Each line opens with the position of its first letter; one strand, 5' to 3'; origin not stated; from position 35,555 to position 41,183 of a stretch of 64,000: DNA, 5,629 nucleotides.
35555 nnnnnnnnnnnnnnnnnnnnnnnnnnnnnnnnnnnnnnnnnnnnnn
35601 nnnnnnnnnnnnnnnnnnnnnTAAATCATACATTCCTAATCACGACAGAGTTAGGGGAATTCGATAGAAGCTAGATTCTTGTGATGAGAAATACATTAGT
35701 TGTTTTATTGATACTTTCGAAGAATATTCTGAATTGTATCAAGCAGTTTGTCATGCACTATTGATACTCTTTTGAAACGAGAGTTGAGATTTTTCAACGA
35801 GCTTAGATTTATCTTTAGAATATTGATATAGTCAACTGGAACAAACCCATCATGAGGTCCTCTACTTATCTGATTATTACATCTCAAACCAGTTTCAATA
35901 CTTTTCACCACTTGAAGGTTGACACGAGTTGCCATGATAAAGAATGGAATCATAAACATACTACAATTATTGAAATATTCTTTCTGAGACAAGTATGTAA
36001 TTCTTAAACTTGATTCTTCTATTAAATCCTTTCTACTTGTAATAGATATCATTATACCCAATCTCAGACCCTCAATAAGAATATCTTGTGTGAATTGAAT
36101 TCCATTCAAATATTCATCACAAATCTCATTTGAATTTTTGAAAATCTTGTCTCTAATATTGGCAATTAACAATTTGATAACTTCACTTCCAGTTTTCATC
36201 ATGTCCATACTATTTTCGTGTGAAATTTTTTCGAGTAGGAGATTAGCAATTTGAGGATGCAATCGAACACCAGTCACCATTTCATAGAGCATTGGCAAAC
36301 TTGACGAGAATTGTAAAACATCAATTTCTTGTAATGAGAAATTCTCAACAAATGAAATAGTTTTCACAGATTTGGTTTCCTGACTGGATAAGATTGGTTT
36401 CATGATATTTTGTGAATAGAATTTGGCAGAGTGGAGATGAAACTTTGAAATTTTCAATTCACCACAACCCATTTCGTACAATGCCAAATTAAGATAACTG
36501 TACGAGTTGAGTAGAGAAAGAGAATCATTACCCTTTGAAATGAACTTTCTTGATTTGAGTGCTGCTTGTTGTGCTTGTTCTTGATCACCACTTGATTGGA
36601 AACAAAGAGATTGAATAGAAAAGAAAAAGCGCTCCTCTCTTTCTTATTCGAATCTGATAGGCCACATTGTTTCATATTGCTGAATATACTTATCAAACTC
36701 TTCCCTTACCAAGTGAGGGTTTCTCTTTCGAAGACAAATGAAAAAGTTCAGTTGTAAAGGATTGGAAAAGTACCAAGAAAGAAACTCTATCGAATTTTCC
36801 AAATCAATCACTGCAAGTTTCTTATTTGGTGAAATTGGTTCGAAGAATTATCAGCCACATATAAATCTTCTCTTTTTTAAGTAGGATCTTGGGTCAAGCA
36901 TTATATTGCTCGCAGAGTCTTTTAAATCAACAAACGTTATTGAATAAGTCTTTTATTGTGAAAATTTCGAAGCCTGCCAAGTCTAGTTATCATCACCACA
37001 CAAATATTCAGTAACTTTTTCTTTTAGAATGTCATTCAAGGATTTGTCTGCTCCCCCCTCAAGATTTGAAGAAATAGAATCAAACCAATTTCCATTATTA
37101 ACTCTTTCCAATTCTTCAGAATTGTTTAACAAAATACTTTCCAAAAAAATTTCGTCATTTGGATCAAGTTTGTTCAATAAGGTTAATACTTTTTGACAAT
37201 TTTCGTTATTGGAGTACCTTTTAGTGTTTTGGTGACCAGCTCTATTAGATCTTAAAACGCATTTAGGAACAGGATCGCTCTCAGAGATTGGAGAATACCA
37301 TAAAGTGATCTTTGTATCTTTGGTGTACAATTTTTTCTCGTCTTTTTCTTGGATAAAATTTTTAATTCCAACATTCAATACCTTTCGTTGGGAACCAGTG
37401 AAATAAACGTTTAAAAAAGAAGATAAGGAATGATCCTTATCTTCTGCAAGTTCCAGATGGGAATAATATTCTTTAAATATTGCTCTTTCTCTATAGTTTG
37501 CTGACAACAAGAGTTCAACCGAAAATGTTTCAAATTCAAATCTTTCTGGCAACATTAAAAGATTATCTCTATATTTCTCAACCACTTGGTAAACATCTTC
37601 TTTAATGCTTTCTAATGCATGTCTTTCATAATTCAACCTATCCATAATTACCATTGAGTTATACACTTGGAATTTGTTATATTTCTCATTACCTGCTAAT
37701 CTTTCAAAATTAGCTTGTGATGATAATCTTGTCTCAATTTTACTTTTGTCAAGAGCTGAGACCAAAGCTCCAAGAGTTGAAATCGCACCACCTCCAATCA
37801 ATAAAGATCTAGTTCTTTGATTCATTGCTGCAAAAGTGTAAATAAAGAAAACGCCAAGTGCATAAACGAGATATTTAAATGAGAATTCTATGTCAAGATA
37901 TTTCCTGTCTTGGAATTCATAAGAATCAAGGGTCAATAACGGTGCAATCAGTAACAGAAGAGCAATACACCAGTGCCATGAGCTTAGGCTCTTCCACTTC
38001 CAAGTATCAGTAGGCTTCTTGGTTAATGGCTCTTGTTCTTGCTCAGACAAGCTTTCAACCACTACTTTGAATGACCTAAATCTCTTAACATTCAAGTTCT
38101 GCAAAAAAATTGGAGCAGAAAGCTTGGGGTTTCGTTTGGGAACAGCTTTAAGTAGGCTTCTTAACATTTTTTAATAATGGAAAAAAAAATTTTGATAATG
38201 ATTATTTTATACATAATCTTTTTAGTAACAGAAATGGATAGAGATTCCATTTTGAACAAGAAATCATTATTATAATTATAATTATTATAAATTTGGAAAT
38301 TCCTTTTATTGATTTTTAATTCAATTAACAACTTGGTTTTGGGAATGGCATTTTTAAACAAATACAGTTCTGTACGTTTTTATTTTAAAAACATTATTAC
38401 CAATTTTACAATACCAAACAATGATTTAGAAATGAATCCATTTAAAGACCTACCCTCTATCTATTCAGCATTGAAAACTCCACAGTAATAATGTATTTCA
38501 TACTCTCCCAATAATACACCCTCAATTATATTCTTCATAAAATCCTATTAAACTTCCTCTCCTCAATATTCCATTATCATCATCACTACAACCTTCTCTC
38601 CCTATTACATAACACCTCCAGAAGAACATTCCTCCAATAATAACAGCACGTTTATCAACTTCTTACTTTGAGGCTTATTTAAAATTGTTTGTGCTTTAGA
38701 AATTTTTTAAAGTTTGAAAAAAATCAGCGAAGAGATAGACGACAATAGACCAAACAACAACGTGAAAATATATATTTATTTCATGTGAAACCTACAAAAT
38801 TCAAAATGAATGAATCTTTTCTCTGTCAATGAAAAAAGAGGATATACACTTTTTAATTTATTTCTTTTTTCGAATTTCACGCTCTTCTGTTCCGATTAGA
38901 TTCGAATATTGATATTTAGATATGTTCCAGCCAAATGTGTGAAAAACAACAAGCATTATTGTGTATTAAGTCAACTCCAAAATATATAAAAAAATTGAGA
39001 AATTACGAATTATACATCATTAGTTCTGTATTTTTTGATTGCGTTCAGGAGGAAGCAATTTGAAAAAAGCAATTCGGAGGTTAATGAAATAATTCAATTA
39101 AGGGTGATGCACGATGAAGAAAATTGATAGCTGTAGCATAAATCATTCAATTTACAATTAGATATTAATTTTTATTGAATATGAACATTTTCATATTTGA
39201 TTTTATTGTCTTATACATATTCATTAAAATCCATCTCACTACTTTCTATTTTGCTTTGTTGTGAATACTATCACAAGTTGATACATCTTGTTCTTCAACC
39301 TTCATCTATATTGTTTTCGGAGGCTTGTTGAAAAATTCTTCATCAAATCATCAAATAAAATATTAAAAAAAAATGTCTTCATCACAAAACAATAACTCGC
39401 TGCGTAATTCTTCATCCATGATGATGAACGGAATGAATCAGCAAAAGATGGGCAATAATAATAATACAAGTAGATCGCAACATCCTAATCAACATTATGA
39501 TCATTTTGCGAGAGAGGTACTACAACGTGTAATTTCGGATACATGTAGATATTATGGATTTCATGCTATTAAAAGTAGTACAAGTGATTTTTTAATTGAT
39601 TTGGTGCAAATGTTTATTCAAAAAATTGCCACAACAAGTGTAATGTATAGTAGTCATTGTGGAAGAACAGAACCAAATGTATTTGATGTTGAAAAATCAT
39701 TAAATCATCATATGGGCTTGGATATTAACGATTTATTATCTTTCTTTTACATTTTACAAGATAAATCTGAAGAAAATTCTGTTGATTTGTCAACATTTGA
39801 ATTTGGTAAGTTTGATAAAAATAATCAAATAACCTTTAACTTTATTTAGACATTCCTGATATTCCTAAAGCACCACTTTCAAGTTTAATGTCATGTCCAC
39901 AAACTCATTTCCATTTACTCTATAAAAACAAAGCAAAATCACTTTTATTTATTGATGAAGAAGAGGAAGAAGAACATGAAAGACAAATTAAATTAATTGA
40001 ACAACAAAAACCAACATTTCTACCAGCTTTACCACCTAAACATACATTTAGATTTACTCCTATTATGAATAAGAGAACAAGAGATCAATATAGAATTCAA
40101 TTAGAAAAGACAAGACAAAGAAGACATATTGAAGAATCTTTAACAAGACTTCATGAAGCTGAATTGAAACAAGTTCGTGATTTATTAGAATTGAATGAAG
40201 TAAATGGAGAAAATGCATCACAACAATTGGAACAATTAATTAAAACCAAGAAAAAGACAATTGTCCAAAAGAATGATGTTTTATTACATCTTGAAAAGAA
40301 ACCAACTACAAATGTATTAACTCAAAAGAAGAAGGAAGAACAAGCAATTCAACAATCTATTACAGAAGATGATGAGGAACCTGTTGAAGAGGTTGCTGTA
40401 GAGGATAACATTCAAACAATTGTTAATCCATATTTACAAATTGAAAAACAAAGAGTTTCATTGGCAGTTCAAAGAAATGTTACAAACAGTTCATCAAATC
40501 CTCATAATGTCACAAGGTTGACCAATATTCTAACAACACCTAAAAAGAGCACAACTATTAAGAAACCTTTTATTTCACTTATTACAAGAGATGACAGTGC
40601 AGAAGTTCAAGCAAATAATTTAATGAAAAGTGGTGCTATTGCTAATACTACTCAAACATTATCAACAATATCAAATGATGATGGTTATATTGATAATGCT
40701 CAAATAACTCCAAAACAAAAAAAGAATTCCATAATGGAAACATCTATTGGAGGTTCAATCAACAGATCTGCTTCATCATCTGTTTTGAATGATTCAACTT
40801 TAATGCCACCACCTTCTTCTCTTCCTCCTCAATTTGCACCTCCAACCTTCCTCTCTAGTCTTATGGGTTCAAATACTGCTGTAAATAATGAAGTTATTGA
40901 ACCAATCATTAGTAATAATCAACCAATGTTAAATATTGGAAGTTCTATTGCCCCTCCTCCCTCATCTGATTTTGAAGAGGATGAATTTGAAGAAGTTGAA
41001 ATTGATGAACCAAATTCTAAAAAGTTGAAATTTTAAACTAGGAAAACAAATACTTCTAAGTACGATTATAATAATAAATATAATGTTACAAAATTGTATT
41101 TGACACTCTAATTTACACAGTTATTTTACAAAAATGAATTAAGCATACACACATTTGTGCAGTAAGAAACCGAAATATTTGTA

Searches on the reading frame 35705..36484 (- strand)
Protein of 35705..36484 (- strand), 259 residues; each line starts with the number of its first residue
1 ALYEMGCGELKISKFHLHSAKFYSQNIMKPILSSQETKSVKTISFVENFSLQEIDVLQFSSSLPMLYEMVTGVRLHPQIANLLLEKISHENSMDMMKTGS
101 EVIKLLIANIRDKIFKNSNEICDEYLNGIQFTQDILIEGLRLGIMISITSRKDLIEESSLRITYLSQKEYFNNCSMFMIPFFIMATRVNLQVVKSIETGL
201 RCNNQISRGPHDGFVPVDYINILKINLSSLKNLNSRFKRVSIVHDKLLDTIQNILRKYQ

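Call 14: search_protein_families(library=pfam, proteins=[window:35705-36484:-])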
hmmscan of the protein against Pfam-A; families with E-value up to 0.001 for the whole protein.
window:35705-36484:- (259 aa): 0 families

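Call 76: search_protein_families(library=pfam, proteins=[window:35705-36484:-], max_evalue=5)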
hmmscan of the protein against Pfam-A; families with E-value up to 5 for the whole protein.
window:35705-36484:- (259 aa): 2 families
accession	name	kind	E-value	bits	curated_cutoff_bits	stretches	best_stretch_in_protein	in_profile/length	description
PF11050.13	Viral_env_E26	-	0.064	13.1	25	1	227-257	61-91/225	Virus envelope protein E26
PF20284.3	CTD8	-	1.2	9.7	27.6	0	102-121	11-30/127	C-terminal domain 8 of the ABC-three component (ABC-3C) systems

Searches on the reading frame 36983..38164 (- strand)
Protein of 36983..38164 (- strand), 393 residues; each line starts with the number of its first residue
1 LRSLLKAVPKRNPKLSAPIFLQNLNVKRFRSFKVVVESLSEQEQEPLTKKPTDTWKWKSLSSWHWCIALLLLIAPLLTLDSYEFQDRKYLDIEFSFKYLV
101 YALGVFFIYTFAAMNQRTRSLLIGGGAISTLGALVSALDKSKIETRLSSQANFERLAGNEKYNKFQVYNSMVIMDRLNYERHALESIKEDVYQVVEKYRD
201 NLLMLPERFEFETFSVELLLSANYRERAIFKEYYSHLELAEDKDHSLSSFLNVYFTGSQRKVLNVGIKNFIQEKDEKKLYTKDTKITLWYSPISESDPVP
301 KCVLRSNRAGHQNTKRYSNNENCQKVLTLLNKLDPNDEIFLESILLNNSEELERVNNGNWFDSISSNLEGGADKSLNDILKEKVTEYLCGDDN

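Call 28: search_protein_families(library=pfam, proteins=[window:36983-38164:-], max_evalue=0.00001)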
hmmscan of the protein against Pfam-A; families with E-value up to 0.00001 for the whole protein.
window:36983-38164:- (393 aa): 0 families

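Call 76: search_protein_families(library=pfam, proteins=[window:36983-38164:-], max_evalue=5)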
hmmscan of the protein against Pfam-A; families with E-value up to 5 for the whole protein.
window:36983-38164:- (393 aa): 1 family
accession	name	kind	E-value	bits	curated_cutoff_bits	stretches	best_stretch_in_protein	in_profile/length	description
PF03776.19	MinE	-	0.016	15.6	25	1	171-198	12-39/68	Septum formation topological specificity factor MinE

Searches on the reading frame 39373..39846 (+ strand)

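Call 28: search_protein_families(library=pfam, proteins=[window:39373-39846:+], max_evalue=0.00001)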
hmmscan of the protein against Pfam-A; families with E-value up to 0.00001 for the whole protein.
window:39373-39846:+ (158 aa): 1 family
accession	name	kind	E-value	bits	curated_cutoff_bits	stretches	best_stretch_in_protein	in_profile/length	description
PF07524.19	Bromo_TP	-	4.9e-13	49.3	24.6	1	43-119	1-76/77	Bromodomain associated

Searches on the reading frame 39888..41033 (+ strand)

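Call 28: search_protein_families(library=pfam, proteins=[window:39888-41033:+], max_evalue=0.00001)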
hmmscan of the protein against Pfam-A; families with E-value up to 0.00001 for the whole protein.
window:39888-41033:+ (382 aa): 1 family
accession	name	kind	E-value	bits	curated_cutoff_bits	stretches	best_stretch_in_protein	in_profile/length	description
PF10406.14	TAF8_C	-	1.5e-15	57.9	21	1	42-88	3-49/49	Transcription factor TFIID complex subunit 8 C-term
